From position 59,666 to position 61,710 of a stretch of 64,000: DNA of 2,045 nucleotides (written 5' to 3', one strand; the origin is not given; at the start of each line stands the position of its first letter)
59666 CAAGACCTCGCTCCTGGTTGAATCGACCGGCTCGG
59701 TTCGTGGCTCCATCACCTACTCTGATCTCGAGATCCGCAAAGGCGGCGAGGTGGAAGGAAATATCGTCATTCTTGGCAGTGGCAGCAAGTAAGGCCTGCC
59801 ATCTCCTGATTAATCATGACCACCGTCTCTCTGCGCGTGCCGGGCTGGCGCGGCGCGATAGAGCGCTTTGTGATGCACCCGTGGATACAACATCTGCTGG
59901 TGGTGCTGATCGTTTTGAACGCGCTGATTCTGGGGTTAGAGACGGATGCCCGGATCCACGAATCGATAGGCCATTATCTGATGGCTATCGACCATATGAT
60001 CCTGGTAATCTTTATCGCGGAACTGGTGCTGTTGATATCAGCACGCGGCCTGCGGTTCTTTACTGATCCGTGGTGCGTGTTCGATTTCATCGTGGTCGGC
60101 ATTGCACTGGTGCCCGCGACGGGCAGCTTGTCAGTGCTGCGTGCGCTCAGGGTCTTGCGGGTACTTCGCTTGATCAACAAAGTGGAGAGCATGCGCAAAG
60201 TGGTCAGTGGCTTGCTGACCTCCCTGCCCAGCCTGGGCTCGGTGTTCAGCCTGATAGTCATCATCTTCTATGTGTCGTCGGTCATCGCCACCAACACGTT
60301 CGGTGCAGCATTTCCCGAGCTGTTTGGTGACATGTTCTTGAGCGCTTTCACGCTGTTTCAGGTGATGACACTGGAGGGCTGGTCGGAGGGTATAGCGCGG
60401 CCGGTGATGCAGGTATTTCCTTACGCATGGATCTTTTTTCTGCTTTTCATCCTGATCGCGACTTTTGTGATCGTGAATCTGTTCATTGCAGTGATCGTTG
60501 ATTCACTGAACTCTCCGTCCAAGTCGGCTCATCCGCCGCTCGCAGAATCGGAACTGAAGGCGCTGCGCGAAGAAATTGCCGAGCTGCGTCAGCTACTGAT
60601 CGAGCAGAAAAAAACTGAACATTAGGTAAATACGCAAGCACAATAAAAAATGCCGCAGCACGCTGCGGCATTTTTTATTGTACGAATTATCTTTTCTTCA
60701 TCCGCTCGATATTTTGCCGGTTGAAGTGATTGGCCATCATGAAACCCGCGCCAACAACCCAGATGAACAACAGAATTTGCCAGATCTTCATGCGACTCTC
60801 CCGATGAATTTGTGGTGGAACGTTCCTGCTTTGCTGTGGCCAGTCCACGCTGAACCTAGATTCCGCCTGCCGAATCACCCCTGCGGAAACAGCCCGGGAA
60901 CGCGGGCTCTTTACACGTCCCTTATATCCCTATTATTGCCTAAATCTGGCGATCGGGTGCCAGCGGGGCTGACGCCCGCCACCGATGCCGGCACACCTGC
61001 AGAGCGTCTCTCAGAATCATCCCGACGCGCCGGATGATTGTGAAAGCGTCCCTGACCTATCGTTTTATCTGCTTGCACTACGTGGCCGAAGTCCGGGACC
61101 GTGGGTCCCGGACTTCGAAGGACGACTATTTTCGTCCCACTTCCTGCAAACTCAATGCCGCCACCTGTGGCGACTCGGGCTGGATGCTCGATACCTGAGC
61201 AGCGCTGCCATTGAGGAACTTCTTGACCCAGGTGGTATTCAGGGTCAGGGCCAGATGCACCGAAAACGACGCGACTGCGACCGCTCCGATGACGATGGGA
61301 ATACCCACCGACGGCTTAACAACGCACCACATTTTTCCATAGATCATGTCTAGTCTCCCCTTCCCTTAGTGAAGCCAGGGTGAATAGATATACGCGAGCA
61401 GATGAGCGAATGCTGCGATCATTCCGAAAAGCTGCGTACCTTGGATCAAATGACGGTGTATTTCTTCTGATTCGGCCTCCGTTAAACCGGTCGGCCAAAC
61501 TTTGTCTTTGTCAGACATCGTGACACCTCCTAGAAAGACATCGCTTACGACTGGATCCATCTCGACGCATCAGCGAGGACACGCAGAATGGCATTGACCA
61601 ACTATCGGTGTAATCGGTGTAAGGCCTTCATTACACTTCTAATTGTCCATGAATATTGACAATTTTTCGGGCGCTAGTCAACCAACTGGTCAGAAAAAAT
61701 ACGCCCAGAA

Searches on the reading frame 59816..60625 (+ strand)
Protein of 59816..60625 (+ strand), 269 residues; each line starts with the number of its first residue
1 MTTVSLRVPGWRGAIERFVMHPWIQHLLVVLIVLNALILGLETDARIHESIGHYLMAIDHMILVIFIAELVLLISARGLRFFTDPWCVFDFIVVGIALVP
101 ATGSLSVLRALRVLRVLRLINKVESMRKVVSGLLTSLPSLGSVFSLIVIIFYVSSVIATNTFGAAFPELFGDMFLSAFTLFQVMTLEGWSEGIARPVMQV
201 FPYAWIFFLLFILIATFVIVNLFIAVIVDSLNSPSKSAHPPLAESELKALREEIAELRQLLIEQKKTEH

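Call 3: search_protein_families(library=pfam, proteins=[window:59816-60625:+], max_evalue=0.01)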
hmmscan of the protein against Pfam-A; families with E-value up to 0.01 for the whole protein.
window:59816-60625:+ (269 aa): 2 families
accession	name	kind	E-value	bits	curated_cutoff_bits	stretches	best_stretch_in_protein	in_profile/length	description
PF00520.37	Ion_trans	-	1.4e-40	139.5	25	1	21-233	1-235/241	Ion transport protein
PF08016.18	PKD_channel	-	8e-05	22.6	22.4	1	105-232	100-223/225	Polycystin cation channel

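Call 4: search_protein_families(library=ncbifam, proteins=[window:59816-60625:+], max_evalue=0.01)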
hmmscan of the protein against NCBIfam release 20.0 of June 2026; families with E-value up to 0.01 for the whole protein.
window:59816-60625:+ (269 aa): 0 families

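Call 7: search_solved_structures(query=window:59816-60625:+, show_alignments=3)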
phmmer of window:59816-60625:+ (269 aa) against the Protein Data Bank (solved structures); distinct sequences matched with E-value up to 0.001: 148 (the best 60 are shown).
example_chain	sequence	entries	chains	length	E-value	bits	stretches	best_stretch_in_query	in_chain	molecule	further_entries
5hvx_A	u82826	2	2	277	1.7e-67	231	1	23-232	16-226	Ion transport protein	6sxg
9ayg_A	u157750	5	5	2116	3.7e-67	229.9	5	12-260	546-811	Voltage-dependent T-type calcium channel subunit alpha-1H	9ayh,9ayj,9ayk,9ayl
5hvd_A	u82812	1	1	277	4.8e-67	229.6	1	23-232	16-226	Ion transport protein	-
6yz2_A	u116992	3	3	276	1.2e-66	228.3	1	23-232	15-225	Ion transport protein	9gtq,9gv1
6sx5_A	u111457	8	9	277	1.2e-66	228.3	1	23-232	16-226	Ion transport protein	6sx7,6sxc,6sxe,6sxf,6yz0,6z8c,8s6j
7wli_A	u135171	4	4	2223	5.2e-64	219.6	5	23-237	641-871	Voltage-dependent T-type calcium channel subunit alpha-1I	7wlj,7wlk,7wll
9uc3_A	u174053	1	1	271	3.2e-63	217.1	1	21-260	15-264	Ion transport protein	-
6juh_A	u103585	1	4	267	9.6e-63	215.5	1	22-260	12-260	Ion transport protein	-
6keb_A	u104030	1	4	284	1.3e-62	215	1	21-260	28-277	Ion transport protein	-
5klb_A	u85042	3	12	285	1.3e-62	215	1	21-260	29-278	Ion transport protein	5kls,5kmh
5yua_A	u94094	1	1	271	1.4e-62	215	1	21-260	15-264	Ion transport protein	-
4ekw_A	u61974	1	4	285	1.5e-62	214.9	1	21-260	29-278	Ion transport protein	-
3rw0_A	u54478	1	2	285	1.5e-62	214.8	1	21-260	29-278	Ion transport protein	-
9vdq_A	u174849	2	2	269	2e-62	214.4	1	22-260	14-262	Ion transport protein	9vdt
5yuc_A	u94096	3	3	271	2.6e-62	214.1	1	21-260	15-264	Ion transport protein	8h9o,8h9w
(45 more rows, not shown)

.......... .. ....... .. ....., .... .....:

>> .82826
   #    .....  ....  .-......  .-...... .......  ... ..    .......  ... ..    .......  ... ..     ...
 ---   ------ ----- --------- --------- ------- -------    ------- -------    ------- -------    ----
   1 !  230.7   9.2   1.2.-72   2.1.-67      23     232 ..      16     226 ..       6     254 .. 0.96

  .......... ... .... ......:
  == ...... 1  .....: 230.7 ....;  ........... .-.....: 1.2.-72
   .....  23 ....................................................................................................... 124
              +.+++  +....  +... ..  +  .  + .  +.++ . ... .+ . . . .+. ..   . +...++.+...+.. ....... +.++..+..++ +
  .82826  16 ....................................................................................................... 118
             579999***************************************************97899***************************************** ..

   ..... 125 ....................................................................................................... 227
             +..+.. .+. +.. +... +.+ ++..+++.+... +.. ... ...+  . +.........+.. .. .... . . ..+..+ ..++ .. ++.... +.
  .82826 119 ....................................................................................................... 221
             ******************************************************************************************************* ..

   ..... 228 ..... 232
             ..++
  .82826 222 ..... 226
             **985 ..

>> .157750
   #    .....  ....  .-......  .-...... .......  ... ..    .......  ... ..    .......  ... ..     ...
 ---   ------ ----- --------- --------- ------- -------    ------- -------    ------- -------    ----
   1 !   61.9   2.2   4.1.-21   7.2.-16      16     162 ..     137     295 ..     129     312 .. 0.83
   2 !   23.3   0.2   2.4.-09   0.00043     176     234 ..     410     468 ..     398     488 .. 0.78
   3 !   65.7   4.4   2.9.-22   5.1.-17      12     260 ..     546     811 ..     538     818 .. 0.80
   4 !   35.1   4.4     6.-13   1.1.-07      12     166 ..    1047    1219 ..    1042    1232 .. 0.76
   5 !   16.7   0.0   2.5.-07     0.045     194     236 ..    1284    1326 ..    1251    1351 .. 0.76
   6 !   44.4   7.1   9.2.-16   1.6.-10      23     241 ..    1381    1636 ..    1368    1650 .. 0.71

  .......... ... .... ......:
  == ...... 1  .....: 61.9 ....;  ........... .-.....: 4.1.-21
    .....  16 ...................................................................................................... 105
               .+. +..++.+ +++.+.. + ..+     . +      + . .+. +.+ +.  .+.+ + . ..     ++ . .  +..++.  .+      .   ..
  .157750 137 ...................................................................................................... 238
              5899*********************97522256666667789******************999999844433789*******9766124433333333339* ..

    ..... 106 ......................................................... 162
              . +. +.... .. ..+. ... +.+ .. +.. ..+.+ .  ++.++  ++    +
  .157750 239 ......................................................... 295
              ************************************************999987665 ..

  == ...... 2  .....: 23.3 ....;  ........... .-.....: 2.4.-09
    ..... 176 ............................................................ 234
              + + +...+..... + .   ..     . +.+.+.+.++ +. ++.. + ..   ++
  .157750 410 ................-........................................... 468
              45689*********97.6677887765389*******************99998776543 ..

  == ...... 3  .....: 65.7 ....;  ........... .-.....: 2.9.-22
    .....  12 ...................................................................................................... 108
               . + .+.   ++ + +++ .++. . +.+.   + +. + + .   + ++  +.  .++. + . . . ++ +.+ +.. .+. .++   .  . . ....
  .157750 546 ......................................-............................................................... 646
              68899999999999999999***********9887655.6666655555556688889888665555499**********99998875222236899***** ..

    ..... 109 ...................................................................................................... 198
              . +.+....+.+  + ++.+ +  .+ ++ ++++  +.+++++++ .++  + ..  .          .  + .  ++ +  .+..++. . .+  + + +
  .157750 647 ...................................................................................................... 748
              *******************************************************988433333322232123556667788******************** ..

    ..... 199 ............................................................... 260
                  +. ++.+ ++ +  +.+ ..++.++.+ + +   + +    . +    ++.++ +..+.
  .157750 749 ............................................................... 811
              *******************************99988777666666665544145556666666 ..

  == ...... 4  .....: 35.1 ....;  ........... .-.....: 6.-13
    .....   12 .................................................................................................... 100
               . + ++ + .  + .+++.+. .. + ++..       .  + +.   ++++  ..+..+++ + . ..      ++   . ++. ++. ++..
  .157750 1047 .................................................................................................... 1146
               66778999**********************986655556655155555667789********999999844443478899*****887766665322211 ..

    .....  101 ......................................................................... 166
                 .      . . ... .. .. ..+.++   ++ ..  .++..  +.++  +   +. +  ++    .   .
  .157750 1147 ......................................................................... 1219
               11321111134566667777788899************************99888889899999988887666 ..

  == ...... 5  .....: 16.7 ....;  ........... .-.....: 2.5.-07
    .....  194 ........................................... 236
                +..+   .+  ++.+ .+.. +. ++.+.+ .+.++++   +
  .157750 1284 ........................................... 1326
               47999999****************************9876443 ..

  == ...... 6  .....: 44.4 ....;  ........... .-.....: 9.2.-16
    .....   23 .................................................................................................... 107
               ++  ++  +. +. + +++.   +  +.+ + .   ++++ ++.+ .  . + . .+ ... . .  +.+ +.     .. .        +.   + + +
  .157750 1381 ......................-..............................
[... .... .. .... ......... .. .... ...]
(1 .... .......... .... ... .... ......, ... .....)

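Call 9: find_related_loci(query=window:59816-60625:+, collection=genome_contigs, flank=8000)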
Query window:59816-60625:+ (269 aa) in genome_contigs; peptide patterns used: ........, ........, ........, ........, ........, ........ (x = any residue, [..] = any of these).
562 stretches matched a pattern; 47 encode a relative of the query (tblastn E <= 1e-3); 47 distinct loci.
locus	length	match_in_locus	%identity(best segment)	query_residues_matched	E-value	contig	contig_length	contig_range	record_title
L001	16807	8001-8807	91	1-269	4e-162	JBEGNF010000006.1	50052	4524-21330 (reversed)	MAG: Pseudomonadota bacterium isolate NASQAN2016_083_F_bin.21 scaffold_33, whole genome shotgun sequence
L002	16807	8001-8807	93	1-269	1e-155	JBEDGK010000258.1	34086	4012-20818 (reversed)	MAG: Pseudomonadota bacterium isolate NASQAN2014_190_B_bin.86 scaffold_429266, whole genome shotgun sequence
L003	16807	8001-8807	89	1-269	7e-160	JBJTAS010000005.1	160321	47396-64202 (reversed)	MAG: Oxalobacteraceae bacterium isolate samp_4332_VAMB_1178 samp_4332_112594, whole genome shotgun sequence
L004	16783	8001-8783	69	11-266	7e-114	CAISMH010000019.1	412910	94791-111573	MAG: uncultured Burkholderiales bacterium isolate MJ-2014-D3_bin-131 genome assembly, contig: bin-131:19/21, whole genom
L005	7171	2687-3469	68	11-266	4e-112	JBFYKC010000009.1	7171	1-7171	MAG: Comamonadaceae bacterium isolate LA_0031 k121_750, whole genome shotgun sequence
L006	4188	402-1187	68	10-266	2e-112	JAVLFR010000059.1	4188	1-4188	MAG: Limnohabitans sp. isolate L_546 k131_1583579, whole genome shotgun sequence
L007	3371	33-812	68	11-265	1e-113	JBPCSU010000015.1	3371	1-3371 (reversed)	MAG: Limnohabitans sp. S1Ck117_159097_flag_0_multi_4.9207_len_3371, whole genome shotgun sequence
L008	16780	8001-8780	68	11-265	3e-111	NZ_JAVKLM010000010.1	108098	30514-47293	MAG: Limnohabitans sp. isolate AaM_O252_1 k141_5432, whole genome shotgun sequence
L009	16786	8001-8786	66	11-269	2e-110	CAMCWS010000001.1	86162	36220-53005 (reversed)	MAG: Bordetella parapertussis isolate ME-09jul19-64 genome assembly, contig: ME-09jul19-C227, whole genome shotgun seque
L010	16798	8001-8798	67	5-266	2e-110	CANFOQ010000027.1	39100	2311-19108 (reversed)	MAG: Comamonadaceae bacterium isolate Jr-14may18-250 genome assembly, contig: Jr-14may18-C1599, whole genome shotgun seq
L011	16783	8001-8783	66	11-266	4e-110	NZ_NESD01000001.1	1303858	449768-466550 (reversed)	Limnohabitans sp. Jir61 LimA-Jir61-C1, whole genome shotgun sequence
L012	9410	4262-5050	66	10-269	3e-110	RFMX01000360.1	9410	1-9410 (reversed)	MAG: Betaproteobacteria bacterium isolate LLD_086 Lanier.contig179894.9410bp, whole genome shotgun sequence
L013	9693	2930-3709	67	11-265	2e-109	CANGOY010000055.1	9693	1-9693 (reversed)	MAG: Comamonadaceae bacterium isolate Jr-7aug17-207 genome assembly, contig: Jr-7aug17-C12149, whole genome shotgun sequ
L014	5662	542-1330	67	8-265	1e-109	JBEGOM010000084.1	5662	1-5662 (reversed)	MAG: Pseudomonadota bacterium isolate nebranchanacostia_2019_sw_WHONDRS-S19S_0081_A_bin.43 scaffold_0004194, whole genom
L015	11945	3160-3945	65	11-269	6e-109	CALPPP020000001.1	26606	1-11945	MAG: Rickettsia typhi isolate HRS-ES1-bin-450 genome assembly, contig: HRSG-E10-C389, whole genome shotgun sequence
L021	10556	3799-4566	67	11-261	2e-106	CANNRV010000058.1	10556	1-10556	MAG: Comamonadaceae bacterium isolate Jr-7aug17-269 genome assembly, contig: Jr-7aug17-C10790, whole genome shotgun sequ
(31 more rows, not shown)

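Call 36: search_protein_families(library=pfam, proteins=[L015:2439-3062:+, L021:4582-5535:+, L004:5870-6544:+, L007:2385-3059:+, L009:6208-7302:-, L011:2129-3769:+, L011:3854-4765:+, L011:6603-7634:-, L011:8786-10378:+, L011:1533-2120:+], max_evalue=0.01)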
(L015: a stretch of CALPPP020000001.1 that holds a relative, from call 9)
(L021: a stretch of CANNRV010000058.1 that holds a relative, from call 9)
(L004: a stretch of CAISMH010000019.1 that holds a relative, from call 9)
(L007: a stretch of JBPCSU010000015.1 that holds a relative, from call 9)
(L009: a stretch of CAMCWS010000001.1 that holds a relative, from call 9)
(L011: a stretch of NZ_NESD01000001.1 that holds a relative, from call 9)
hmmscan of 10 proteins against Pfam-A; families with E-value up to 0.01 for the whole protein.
L015:2439-3062:+ (207 aa): 1 family
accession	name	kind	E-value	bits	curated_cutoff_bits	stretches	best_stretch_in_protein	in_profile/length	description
PF02082.26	Rrf2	-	1.2e-18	68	30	1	36-159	2-131/132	Iron-dependent Transcriptional regulator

L021:4582-5535:+ (317 aa): 1 family
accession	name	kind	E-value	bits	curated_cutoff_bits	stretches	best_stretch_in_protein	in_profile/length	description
PF09995.15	MPAB_Lcp_cat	-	4.7e-58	197.4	23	1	67-291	1-229/231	ER-bound oxygenase mpaB/B'/Rubber oxygenase, catalytic domain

L004:5870-6544:+ (224 aa): 1 family
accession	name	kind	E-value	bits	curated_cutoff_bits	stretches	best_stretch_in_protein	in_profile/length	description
PF14235.11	DUF4337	-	4.7e-46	157.3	27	1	54-220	3-161/161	Domain of unknown function (DUF4337)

L007:2385-3059:+ (224 aa): 1 family
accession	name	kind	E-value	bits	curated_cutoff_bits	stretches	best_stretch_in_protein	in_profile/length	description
PF01613.24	Flavin_Reduct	-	2.4e-18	67.1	27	1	44-191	5-144/153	Flavin reductase like domain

L009:6208-7302:- (364 aa): 2 families
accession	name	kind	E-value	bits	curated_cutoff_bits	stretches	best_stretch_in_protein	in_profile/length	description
PF13411.12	MerR_1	-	8e-16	58.3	21.6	1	45-108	1-63/69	MerR HTH family regulatory protein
PF00376.29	MerR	-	5.7e-10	39.3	28.2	1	46-83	1-38/38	MerR family regulatory protein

L011:2129-3769:+ (546 aa): 2 families
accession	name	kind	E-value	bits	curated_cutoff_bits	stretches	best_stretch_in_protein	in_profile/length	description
PF00520.37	Ion_trans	-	5.9e-46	157.1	25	2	202-424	2-236/241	Ion transport protein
PF07885.22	Ion_trans_2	-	6e-17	61.7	22.5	1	344-421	2-77/79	Ion channel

L011:3854-4765:+ (303 aa): 2 families
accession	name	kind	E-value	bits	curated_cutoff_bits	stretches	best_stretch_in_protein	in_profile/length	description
PF00520.37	Ion_trans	-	4.4e-28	98.5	25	1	23-249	2-240/241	Ion transport protein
PF07885.22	Ion_trans_2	-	1e-09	38.6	22.5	1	166-243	3-78/79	Ion channel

L011:6603-7634:- (343 aa): 2 families
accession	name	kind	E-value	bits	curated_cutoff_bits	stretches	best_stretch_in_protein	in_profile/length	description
PF00520.37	Ion_trans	-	2.6e-29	102.6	25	1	30-287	4-232/241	Ion transport protein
PF07885.22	Ion_trans_2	-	9.9e-16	57.8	22.5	1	234-288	23-77/79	Ion channel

L011:8786-10378:+ (530 aa): 3 families
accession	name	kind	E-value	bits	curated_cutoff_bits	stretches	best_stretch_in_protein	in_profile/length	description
PF00520.37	Ion_trans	-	9.8e-43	146.5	25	2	180-401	2-235/241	Ion transport protein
PF07885.22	Ion_trans_2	-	4.2e-17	62.2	22.5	1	322-400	3-78/79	Ion channel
PF08016.18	PKD_channel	-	0.00029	20.8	22.4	1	283-382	104-204/225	Polycystin cation channel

L011:1533-2120:+ (195 aa): 0 families

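Call 69: search_protein_families(library=padloc, proteins=[window:59816-60625:+], max_evalue=0.01)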
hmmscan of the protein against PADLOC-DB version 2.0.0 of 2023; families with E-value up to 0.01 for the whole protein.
window:59816-60625:+ (269 aa): 0 families

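Call 70: search_solved_structures(query=L011:2129-3769:+, max_evalue=0.00001, show_alignments=0)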
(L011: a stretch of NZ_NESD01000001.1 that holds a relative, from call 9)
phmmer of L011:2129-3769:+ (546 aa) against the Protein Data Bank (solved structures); distinct sequences matched with E-value up to 0.00001: 158 (the best 60 are shown).
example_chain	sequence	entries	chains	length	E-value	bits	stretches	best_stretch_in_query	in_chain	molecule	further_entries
7byl_A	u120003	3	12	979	1.7e-24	89.9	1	203-428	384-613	Green fluorescent protein,Potassium voltage-gated channel subfamily KQT member 4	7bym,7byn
7vnp_A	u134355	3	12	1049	1.7e-24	89.8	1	203-428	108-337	Potassium voltage-gated channel subfamily KQT member 4,Maltodextrin-binding protein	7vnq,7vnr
9x5j_D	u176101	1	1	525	1.9e-23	86.4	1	208-428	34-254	Potassium voltage-gated channel subfamily KQT member 2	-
8j02_A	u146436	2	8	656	2e-23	86.3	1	206-428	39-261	Potassium voltage-gated channel subfamily KQT member 2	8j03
9ixz_A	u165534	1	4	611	2.2e-23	86.2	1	208-428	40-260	Isoform 3 of Potassium voltage-gated channel subfamily KQT member 2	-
9ixy_A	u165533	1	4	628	2.4e-23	86.1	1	208-428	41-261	Isoform 3 of Potassium voltage-gated channel subfamily KQT member 2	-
7cr0_A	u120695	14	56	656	2.6e-23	85.9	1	208-428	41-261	Potassium voltage-gated channel subfamily KQT member 2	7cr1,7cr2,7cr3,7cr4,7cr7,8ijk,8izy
24vi_B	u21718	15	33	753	3.9e-23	85.4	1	208-427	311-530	Green fluorescent protein,Potassium voltage-gated channel subfamily KQT member 2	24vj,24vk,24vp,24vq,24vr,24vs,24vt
22ay_A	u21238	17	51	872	4.5e-23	85.1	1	208-428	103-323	Potassium voltage-gated channel subfamily KQT member 2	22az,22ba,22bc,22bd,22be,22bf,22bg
8sd3_A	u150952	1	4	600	4.8e-23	85.1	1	232-434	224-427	Potassium voltage-gated channel subfamily B member 1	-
9j38_A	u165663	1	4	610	5.6e-23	84.8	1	202-428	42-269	Potassium voltage-gated channel subfamily KQT member 5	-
9liz_A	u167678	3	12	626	5.9e-23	84.8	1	202-428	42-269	Potassium voltage-gated channel subfamily KQT member 5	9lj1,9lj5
24vl_B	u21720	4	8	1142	7.1e-23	84.5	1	208-428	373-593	Green fluorescent protein,Potassium voltage-gated channel subfamily KQT member 2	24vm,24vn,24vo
9o10_B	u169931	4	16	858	1.2e-22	83.8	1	232-434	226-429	Potassium voltage-gated channel subfamily B member 1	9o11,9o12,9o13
8sda_A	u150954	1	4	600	1.2e-22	83.8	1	232-434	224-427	Potassium voltage-gated channel subfamily B member 1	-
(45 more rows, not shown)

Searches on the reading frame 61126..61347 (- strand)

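Call 3: search_protein_families(library=pfam, proteins=[window:61126-61347:-], max_evalue=0.01)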
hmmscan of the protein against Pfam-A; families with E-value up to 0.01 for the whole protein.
window:61126-61347:- (73 aa): 1 family
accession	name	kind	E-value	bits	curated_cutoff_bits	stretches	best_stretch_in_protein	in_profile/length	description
PF00556.25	LHC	-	4.6e-07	30.4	23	1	5-41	3-39/39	Antenna complex alpha/beta subunit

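Call 4: search_protein_families(library=ncbifam, proteins=[window:61126-61347:-], max_evalue=0.01)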
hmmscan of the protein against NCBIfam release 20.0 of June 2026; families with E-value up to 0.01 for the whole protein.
window:61126-61347:- (73 aa): 0 families

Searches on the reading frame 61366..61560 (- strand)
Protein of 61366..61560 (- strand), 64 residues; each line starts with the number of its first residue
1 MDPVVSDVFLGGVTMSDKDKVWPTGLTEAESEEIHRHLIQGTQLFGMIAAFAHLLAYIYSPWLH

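Call 3: search_protein_families(library=pfam, proteins=[window:61366-61560:-], max_evalue=0.01)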
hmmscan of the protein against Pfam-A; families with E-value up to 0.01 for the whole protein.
window:61366-61560:- (64 aa): 1 family
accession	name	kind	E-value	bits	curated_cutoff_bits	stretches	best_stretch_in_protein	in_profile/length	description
PF00556.25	LHC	-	2.2e-08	34.6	23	1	29-63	2-39/39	Antenna complex alpha/beta subunit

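Call 4: search_protein_families(library=ncbifam, proteins=[window:61366-61560:-], max_evalue=0.01)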
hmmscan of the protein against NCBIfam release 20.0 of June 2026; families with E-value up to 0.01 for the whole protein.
window:61366-61560:- (64 aa): 1 family
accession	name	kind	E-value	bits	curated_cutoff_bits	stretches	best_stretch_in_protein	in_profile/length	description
NF040862.1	pufB_517_ASD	equivalog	1.5e-18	66.5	61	1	22-63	1-42/42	light-harvesting antenna LH1, beta subunit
